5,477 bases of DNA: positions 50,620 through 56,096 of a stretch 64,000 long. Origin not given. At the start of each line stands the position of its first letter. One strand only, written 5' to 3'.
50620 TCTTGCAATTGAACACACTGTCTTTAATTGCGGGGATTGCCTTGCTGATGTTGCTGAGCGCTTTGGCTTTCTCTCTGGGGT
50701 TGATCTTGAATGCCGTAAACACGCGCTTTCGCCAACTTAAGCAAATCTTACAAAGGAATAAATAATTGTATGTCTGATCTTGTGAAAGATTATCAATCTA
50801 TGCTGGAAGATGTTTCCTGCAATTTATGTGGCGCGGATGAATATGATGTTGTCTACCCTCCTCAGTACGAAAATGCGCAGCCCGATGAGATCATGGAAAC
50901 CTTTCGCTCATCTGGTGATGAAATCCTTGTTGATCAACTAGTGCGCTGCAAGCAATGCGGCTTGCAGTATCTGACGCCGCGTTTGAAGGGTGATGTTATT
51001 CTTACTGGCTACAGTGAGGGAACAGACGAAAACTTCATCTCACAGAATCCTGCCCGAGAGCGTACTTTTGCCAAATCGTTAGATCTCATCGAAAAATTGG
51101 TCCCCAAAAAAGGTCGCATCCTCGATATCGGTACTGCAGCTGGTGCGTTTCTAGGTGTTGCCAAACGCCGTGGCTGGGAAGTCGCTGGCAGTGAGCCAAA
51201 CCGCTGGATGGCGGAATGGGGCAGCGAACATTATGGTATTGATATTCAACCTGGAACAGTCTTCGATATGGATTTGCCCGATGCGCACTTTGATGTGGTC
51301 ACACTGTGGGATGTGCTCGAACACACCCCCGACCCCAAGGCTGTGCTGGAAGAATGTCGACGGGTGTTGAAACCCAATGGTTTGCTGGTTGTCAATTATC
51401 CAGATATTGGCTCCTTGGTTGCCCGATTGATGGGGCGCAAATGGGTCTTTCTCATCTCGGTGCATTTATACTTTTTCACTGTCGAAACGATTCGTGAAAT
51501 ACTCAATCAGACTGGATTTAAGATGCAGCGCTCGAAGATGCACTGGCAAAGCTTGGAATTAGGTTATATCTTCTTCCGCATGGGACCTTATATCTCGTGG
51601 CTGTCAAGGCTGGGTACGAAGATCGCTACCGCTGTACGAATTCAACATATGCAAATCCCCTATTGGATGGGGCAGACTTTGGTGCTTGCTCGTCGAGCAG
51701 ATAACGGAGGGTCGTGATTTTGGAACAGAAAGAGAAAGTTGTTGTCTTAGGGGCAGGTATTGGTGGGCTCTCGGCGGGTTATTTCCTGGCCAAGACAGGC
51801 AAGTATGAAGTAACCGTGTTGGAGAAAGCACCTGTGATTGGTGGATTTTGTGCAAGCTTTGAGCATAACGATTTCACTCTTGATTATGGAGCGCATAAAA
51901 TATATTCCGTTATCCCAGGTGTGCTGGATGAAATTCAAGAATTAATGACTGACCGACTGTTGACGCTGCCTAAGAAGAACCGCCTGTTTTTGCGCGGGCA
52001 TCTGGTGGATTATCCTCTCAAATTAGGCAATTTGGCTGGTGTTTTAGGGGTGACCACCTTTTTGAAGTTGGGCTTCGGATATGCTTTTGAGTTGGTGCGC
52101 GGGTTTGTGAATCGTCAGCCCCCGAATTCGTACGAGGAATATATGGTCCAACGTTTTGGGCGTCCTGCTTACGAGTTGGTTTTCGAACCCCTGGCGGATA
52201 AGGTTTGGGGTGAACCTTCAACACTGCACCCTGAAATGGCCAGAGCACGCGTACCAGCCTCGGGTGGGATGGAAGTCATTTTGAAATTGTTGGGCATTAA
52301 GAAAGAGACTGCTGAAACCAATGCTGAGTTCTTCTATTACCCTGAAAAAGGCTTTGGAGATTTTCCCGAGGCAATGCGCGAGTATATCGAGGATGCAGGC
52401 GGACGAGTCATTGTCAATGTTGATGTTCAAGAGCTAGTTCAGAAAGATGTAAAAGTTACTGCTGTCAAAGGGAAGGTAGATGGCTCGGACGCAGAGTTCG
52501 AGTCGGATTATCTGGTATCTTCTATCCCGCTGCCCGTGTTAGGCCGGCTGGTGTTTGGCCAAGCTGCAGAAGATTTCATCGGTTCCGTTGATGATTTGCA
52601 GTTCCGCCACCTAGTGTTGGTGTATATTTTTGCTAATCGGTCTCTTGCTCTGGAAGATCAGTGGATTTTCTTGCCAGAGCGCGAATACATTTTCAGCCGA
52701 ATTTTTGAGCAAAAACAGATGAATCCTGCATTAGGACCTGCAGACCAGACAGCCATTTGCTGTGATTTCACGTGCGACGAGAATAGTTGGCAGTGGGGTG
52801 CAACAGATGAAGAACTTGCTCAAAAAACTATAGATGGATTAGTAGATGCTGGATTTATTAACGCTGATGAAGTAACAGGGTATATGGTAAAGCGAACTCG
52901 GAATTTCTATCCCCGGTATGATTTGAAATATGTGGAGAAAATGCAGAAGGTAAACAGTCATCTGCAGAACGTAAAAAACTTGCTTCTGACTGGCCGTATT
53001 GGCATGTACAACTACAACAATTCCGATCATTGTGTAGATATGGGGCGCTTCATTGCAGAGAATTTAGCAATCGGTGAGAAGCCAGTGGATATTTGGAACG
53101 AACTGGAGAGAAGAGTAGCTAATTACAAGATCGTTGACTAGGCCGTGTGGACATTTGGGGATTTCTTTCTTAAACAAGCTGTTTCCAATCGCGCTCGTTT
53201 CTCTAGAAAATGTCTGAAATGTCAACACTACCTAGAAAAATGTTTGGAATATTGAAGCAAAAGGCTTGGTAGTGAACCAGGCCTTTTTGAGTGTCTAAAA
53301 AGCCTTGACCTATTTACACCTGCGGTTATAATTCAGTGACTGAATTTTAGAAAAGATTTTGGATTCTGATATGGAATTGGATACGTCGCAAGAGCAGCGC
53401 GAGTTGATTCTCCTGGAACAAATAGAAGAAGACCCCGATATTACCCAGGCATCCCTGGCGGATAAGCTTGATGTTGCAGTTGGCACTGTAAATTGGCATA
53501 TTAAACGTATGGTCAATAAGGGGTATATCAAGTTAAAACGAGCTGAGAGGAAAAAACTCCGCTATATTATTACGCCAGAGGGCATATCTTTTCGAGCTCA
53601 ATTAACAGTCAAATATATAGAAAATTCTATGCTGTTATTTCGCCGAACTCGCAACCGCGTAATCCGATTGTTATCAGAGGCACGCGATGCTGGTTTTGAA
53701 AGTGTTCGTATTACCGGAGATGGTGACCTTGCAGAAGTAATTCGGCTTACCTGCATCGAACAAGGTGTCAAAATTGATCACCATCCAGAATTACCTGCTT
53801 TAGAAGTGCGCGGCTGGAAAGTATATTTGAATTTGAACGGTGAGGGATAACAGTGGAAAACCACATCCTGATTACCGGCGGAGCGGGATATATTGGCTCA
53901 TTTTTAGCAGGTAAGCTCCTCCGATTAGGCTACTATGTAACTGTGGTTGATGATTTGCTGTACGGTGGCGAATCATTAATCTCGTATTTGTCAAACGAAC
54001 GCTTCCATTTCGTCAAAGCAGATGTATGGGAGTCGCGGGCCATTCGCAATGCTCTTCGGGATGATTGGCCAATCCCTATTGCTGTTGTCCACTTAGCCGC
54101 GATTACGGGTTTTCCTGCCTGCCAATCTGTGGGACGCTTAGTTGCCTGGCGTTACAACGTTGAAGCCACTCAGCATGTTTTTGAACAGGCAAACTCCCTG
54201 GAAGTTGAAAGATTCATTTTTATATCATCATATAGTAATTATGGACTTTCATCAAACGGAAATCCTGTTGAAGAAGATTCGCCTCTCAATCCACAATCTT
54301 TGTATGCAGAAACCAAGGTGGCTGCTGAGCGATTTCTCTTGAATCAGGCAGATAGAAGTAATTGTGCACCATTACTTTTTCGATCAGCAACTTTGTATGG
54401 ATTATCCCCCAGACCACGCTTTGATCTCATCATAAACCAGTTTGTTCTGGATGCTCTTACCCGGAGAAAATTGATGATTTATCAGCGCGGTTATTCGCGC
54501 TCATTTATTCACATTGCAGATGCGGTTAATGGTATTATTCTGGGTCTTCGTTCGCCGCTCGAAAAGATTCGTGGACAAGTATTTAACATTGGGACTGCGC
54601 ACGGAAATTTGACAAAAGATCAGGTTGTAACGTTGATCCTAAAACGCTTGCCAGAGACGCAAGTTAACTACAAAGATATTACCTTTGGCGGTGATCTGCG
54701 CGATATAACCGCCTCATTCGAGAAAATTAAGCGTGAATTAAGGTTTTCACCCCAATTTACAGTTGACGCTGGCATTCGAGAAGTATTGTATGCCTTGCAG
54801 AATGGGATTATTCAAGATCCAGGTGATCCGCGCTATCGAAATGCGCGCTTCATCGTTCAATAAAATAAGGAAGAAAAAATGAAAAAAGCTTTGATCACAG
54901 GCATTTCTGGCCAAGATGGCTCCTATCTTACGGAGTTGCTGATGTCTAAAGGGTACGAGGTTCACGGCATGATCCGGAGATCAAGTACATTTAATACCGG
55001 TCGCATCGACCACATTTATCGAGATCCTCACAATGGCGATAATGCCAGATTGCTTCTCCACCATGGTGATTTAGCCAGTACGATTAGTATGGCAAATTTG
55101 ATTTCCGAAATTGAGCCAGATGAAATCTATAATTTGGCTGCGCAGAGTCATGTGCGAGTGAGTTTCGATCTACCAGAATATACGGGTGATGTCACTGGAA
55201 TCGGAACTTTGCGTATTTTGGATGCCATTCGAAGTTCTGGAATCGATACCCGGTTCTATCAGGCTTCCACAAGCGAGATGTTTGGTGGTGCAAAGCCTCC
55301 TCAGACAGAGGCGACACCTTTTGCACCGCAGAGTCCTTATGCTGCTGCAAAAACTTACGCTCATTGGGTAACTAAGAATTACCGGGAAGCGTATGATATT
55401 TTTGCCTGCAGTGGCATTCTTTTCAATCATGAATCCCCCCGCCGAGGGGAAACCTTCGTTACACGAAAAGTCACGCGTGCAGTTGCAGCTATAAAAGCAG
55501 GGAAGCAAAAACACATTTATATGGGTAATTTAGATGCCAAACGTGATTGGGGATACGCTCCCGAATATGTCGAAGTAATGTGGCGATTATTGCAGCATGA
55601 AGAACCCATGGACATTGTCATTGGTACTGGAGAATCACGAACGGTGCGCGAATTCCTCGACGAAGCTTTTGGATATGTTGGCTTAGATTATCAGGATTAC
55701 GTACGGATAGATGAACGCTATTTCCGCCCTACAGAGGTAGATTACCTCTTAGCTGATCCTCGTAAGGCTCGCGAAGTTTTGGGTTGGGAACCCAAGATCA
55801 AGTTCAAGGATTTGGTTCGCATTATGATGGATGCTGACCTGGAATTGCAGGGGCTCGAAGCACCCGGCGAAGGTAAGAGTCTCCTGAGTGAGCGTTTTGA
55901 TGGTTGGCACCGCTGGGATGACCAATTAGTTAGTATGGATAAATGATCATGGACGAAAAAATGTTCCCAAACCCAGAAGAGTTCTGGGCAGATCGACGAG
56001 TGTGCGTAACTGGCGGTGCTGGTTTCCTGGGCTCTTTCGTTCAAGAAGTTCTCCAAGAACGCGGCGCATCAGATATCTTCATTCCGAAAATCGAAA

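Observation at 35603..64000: Twin modules: Wzm-Wzt + KpsS-like protein + nonulosonate synthesis, twice in one locus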

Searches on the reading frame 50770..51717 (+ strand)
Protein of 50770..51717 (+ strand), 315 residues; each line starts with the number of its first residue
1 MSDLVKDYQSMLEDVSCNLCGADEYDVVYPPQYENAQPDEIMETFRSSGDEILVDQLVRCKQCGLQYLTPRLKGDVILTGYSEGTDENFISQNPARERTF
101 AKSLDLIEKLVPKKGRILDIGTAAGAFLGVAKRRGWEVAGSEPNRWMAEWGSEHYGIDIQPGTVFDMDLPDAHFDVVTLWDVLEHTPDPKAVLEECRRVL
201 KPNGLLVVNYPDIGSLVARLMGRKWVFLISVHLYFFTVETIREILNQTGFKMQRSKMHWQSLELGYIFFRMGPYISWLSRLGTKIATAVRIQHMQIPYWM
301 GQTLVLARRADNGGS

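Call 4: search_protein_families(library=pfam, proteins=[window:50770-51717:+], max_evalue=0.01)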
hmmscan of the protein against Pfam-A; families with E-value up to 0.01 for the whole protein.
window:50770-51717:+ (315 aa): 7 families
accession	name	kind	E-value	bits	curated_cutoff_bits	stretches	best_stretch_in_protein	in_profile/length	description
PF13489.12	Methyltransf_23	-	4.9e-28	98.3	27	1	99-252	5-161/164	Methyltransferase domain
PF08241.18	Methyltransf_11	-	4.2e-18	66.2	21.2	1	118-208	1-95/95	Methyltransferase domain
PF13649.12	Methyltransf_25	-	2.5e-13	51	27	1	117-204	1-97/97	Methyltransferase domain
PF08242.18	Methyltransf_12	-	7.4e-12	46.3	30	1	118-206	1-98/98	Methyltransferase domain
PF13847.12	Methyltransf_31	-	4.9e-11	42.9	27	1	156-212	55-113/145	Methyltransferase domain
PF07021.18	MetW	-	4.6e-06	26.8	21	1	104-219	4-118/193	Methionine biosynthesis protein MetW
PF01209.24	Ubie_methyltran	-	0.00013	21.8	20.1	1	163-208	106-151/233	ubiE/COQ5 methyltransferase family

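Call 45: search_protein_families(library=ncbifam, proteins=[window:50770-51717:+], max_evalue=0.0001)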
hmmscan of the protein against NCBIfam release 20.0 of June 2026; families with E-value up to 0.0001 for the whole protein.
window:50770-51717:+ (315 aa): 9 families
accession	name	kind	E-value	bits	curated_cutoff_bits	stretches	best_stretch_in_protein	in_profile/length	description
NF045667.1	MTase_DVU1556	equivalog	2.2e-12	46.9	155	1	112-255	21-165/213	DVU_1556 family methyltransferase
TIGR01983.1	UbiG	equivalog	1.5e-09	37.5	102.95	1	113-209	49-152/228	bifunctional 2-polyprenyl-6-hydroxyphenol methylase/3-demethylubiquinol 3-O-methyltransferase UbiG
NF043040.1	corrin_prot_MT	hypoth_equivalog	1.8e-09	37.4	180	1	106-255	34-201/216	corrinoid protein-associated methyltransferase CpaM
TIGR01934.1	MenG_MenH_UbiE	subfamily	4.3e-08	32.7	158.35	1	111-208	36-141/223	ubiquinone/menaquinone biosynthesis methyltransferase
TIGR04345.1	ovoA_Cterm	equivalog_domain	2.5e-06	27.2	170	1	173-211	134-172/242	putative 4-mercaptohistidine N1-methyltransferase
NF045882.1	PLipidMtase_Leg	equivalog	2.3e-05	24.3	390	1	164-255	99-190/207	phospholipid N-methyltransferase PmtA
TIGR02081.1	metW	equivalog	3.7e-05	23.3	189.5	1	104-215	4-114/194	methionine biosynthesis protein MetW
NF041537.1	ArsM_AhpD_UU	exception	4.1e-05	22.5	510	1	159-208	131-180/345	arsenite methyltransferase/AhpD domain selenoprotein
NF001244.0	PRK00216.1-5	equivalog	9.5e-05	21.8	216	0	114-208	49-153/236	bifunctional demethylmenaquinone methyltransferase/2-methoxy-6-polyprenyl-1,4-benzoquinol methylase UbiE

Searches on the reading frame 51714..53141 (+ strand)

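Call 4: search_protein_families(library=pfam, proteins=[window:51714-53141:+], max_evalue=0.01)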
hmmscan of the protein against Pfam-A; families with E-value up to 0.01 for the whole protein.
window:51714-53141:+ (475 aa): 10 families
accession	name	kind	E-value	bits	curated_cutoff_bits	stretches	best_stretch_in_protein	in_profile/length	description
PF01593.30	Amino_oxidase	-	1.2e-17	64.8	19.8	1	16-427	1-417/443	Flavin containing amine oxidoreductase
PF13450.12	NAD_binding_8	-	2.3e-15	57.1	21.9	1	11-65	1-54/68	NAD(P)-binding Rossmann-like domain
PF01266.30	DAO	-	3.5e-08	33.8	27.9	1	8-43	1-35/353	FAD dependent oxidoreductase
PF00890.30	FAD_binding_2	-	2.4e-05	24.1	20.4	1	9-44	2-36/414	FAD binding domain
PF12831.13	FAD_oxidored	-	5.3e-05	23.1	27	1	9-80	2-70/416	FAD dependent oxidoreductase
PF00070.33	Pyr_redox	-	5.4e-05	24.1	22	0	8-42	1-34/82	Pyridine nucleotide-disulphide oxidoreductase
PF03275.19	GLF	-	5.5e-05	23.4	26.3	0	280-357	85-163/203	UDP-galactopyranose mutase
PF01946.23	Thi4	-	0.00015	21.5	26.2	1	8-44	19-55/235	Thi4 family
PF07992.20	Pyr_redox_2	-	0.00061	19.7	26.1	1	8-39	2-32/291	Pyridine nucleotide-disulphide oxidoreductase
PF01494.25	FAD_binding_3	-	0.0018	18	22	0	8-38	3-32/349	FAD binding domain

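Call 45: search_protein_families(library=ncbifam, proteins=[window:51714-53141:+], max_evalue=0.0001)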
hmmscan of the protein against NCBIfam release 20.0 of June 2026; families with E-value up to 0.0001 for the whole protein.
window:51714-53141:+ (475 aa): 28 families (the best 25 are shown)
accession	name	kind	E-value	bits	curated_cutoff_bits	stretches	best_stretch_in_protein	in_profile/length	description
NF005548.0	PRK07208.1-4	equivalog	4.1e-80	269.7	389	1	5-462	2-460/488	hypothetical protein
NF005547.0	PRK07208.1-3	equivalog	1.4e-63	215.3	380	1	5-463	3-451/465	hypothetical protein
NF005545.0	PRK07208.1-1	equivalog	7.6e-63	212.6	451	1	4-463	5-473/504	hypothetical protein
NF005546.0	PRK07208.1-2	equivalog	1.4e-55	188.8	418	2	82-441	111-492/527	hypothetical protein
NF005549.0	PRK07208.1-5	equivalog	1.5e-41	142.5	587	2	85-444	115-504/534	hypothetical protein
NF005560.0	PRK07233.1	equivalog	4.5e-31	108.2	252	1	8-450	2-427/435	hypothetical protein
TIGR03467.1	HpnE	equivalog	8e-17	61.7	283.05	1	9-88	1-80/430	hydroxysqualene dehydroxylase HpnE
TIGR00562.1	proto_IX_ox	equivalog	2.5e-14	52.8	97.85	1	6-167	2-167/470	protoporphyrinogen oxidase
NF058655.1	CrtID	equivalog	3.8e-14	52.4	640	1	9-72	1-61/478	bifunctional phytoene desaturase/3,4-desaturase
TIGR02734.1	crtI_fam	subfamily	7.2e-13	48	238.1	1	9-80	1-69/504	phytoene desaturase family protein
TIGR02733.1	desat_CrtD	equivalog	1.7e-12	46.8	549.7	1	7-69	2-63/492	C-3',4' desaturase CrtD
TIGR02731.1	phytoene_desat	equivalog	3.7e-10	39.1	569.4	1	8-82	1-76/453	15-cis-phytoene desaturase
TIGR00031.1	UDP-GALP_mutase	equivalog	6.9e-09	35.1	303.75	0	8-181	3-176/378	UDP-galactopyranose mutase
NF045637.1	carotdesatCrtDProt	equivalog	6.9e-09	34.7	580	1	9-60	1-51/485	1-hydroxycarotenoid 3,4-desaturase CrtD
NF042421.1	hydcarot_desat_CrtD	equivalog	3.9e-08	32.2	500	1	8-82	3-74/487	1-hydroxycarotenoid 3,4-desaturase CrtD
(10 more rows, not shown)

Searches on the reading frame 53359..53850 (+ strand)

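Call 4: search_protein_families(library=pfam, proteins=[window:53359-53850:+], max_evalue=0.01)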
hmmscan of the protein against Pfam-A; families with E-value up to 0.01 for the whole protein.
window:53359-53850:+ (163 aa): 10 families
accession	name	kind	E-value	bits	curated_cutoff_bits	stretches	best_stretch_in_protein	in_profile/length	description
PF13412.12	HTH_24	-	2.9e-14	52.8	21.9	1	18-58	8-48/48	Winged helix-turn-helix DNA-binding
PF12802.13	MarR_2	-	2.6e-06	27.9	27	1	15-64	7-57/61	MarR family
PF01047.28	MarR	-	2.6e-06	27.7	24.6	1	15-58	5-48/59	MarR family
PF13463.12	HTH_27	-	7.6e-05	23.3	22.2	1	14-75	4-68/68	Winged helix DNA-binding domain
PF24266.1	HTH_HVO_0163_N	-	8.2e-05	23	31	1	13-66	3-55/70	HVO_0163, N-terminal HTH domain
PF13545.12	HTH_Crp_2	-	0.0008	19.8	27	0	23-61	18-55/70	Crp-like helix-turn-helix domain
PF08279.18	HTH_11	-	0.0011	19.3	25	1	17-56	4-44/55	HTH domain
PF25212.1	HVO_A0114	-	0.0055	16.9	27.6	0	13-66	22-75/84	HVO_A0114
PF13601.12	HTH_34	-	0.0076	16.8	27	0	24-76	11-66/80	Winged helix DNA-binding domain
PF03965.22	Penicillinase_R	-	0.0091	16.8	22.6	0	30-88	24-81/115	Penicillinase repressor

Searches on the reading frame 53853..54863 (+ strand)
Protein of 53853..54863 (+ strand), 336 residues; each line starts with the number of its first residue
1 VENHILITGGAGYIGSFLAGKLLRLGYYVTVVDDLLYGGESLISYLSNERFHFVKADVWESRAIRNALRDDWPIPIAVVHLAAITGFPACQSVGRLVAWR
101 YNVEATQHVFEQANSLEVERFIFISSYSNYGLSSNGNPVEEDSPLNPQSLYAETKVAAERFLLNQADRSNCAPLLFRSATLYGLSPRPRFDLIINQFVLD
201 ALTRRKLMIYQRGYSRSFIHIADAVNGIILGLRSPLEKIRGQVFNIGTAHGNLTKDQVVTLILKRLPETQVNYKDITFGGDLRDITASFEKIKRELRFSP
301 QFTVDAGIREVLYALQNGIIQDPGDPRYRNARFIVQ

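Call 4: search_protein_families(library=pfam, proteins=[window:53853-54863:+], max_evalue=0.01)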
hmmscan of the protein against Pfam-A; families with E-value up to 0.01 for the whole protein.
window:53853-54863:+ (336 aa): 10 families
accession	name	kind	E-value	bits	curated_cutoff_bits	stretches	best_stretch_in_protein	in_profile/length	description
PF01370.27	Epimerase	-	4.3e-38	131.5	20.9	1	5-247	1-240/240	NAD dependent epimerase/dehydratase family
PF16363.11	GDP_Man_Dehyd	-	2.6e-25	90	27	1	6-310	1-331/332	GDP-mannose 4,6 dehydratase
PF01073.25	3Beta_HSD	-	2.9e-14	53.2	22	1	6-187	1-187/280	3-beta hydroxysteroid dehydrogenase/isomerase family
PF04321.23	RmlD_sub_bind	-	4.9e-14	52.5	27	1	4-185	2-155/287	RmlD substrate binding domain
PF07993.18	NAD_binding_4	-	1.4e-09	37.9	20.1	1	77-188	91-213/258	Male sterility protein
PF02719.21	Polysacc_synt_2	-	1.3e-07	31.6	20.2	1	5-126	1-128/293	Polysaccharide biosynthesis protein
PF00106.31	adh_short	-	0.00013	21.9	26.6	1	4-68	2-68/195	short chain dehydrogenase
PF13460.12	NAD_binding_10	-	0.0019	18.5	27.2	1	9-162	1-131/184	NAD(P)H-binding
PF03435.24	Sacchrp_dh_NADP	-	0.0074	17.1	25.1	0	6-82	2-76/129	Saccharopine dehydrogenase NADP binding domain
PF05368.20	NmrA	-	0.0093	16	27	0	2-69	2-68/298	NmrA-like family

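Call 10: search_protein_families(library=ncbifam, proteins=[window:53853-54863:+], max_evalue=0.001)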
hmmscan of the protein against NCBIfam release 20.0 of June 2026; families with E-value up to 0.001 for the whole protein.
window:53853-54863:+ (336 aa): 26 families (the best 25 are shown)
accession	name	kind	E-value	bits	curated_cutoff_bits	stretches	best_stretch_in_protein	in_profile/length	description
TIGR01179.1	galE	equivalog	5.2e-34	117.5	262.3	1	5-304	2-314/332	UDP-glucose 4-epimerase GalE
TIGR01181.1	dTDP_gluc_dehyt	equivalog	2.1e-29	102.7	365.1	1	5-311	2-307/321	dTDP-glucose 4,6-dehydratase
TIGR04180.1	EDH_00030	hypoth_equivalog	4.2e-21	75.3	475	1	5-264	1-254/297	NAD-dependent 4,6-dehydratase LegB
NF007956.0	PRK10675.1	subfamily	1.6e-17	63.7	394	1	4-164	2-162/338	UDP-glucose 4-epimerase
NF007582.0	PRK10217.1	equivalog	1.7e-16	60.3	698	1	4-313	3-330/355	dTDP-glucose 4,6-dehydratase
TIGR02197.1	heptose_epim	equivalog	3.3e-16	59.4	274.6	1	5-312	1-310/316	ADP-glyceromanno-heptose 6-epimerase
NF043036.1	ErythonDh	equivalog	5.3e-15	55.4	325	1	4-164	2-162/321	D-erythronate dehydrogenase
NF007490.0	PRK10084.1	subfamily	1e-14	54.3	649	1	4-312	2-331/361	dTDP-glucose 4,6-dehydratase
TIGR01214.1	rmlD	equivalog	1.1e-12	47.6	224.05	1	5-187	2-156/285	dTDP-4-dehydrorhamnose reductase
TIGR03466.1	HpnA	hypoth_equivalog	3.7e-12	45.8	367.65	1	5-168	3-158/327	hopanoid-associated sugar epimerase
NF008872.0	PRK11908.1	equivalog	1.5e-10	40.7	294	1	4-275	3-279/349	bifunctional UDP-4-keto-pentose/UDP-xylose synthase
NF011728.1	PRK15181.1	equivalog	4.3e-09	35.8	760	1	5-312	18-334/348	Vi polysaccharide biosynthesis UDP-N-acetylglucosaminuronic acid C-4 epimerase TviC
NF005998.1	PRK08125.1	equivalog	4.4e-08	32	777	1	3-280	316-599/649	bifunctional UDP-4-amino-4-deoxy-L-arabinose formyltransferase/UDP-glucuronic acid oxidase ArnA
NF042422.1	oxyalk_red_OleD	equivalog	1.2e-07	31.4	580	1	4-183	2-170/329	2-alkyl-3-oxoalkanoate reductase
NF042423.1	oxyalk_red_Shew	equivalog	6.5e-07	28.7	580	1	3-168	9-162/331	2-alkyl-3-oxoalkanoate reductase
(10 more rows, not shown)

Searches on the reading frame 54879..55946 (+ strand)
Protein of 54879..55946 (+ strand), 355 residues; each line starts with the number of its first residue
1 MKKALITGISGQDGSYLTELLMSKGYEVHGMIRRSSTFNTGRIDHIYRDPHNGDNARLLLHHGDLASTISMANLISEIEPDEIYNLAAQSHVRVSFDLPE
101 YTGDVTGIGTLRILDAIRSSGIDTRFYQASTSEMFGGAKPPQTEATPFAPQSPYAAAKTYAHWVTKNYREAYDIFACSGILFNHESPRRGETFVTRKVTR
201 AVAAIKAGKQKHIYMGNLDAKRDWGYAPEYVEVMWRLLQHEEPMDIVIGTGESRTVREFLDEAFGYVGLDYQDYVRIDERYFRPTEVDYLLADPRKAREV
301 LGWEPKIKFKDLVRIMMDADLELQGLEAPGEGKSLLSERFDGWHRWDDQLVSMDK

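Call 4: search_protein_families(library=pfam, proteins=[window:54879-55946:+], max_evalue=0.01)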
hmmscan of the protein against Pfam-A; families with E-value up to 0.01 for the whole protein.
window:54879-55946:+ (355 aa): 3 families
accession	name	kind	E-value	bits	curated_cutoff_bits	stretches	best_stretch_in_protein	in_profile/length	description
PF16363.11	GDP_Man_Dehyd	-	1.3e-136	455.8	27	1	5-316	1-332/332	GDP-mannose 4,6 dehydratase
PF01370.27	Epimerase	-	1.9e-70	237.5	20.9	1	4-249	1-240/240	NAD dependent epimerase/dehydratase family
PF04321.23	RmlD_sub_bind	-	2.6e-08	33.7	27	1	3-181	2-152/287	RmlD substrate binding domain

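Call 10: search_protein_families(library=ncbifam, proteins=[window:54879-55946:+], max_evalue=0.001)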
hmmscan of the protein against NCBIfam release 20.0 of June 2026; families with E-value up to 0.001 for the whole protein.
window:54879-55946:+ (355 aa): 12 families
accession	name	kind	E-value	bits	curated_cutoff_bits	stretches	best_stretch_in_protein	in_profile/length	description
TIGR01472.1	gmd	equivalog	1.9e-152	507.4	415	1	2-323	1-341/342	GDP-mannose 4,6-dehydratase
TIGR04180.1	EDH_00030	hypoth_equivalog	1.2e-31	110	475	1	5-307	2-296/297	NAD-dependent 4,6-dehydratase LegB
TIGR01181.1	dTDP_gluc_dehyt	equivalog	6.8e-28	97.7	365.1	1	5-315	3-306/321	dTDP-glucose 4,6-dehydratase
TIGR02622.1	CDP_4_6_dhtase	equivalog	4.3e-20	72.2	278.45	1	2-317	5-327/352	CDP-glucose 4,6-dehydratase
TIGR01179.1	galE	equivalog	2.3e-16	59.5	262.3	1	4-319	2-321/332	UDP-glucose 4-epimerase GalE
NF007582.0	PRK10217.1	equivalog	7.9e-14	51.5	698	1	1-239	1-241/355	dTDP-glucose 4,6-dehydratase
NF007490.0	PRK10084.1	subfamily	1.1e-10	41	649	1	54-239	48-248/361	dTDP-glucose 4,6-dehydratase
NF043036.1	ErythonDh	equivalog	7.8e-09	35.2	325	1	3-168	2-163/321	D-erythronate dehydrogenase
TIGR01214.1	rmlD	equivalog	2.2e-07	30.3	224.05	1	4-186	2-156/285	dTDP-4-dehydrorhamnose reductase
NF011728.1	PRK15181.1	equivalog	2.1e-06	27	760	1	2-226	16-237/348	Vi polysaccharide biosynthesis UDP-N-acetylglucosaminuronic acid C-4 epimerase TviC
NF007956.0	PRK10675.1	subfamily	2.1e-05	23.8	394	1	3-167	2-162/338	UDP-glucose 4-epimerase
NF042422.1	oxyalk_red_OleD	equivalog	0.00011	21.7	580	0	3-161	2-146/329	2-alkyl-3-oxoalkanoate reductase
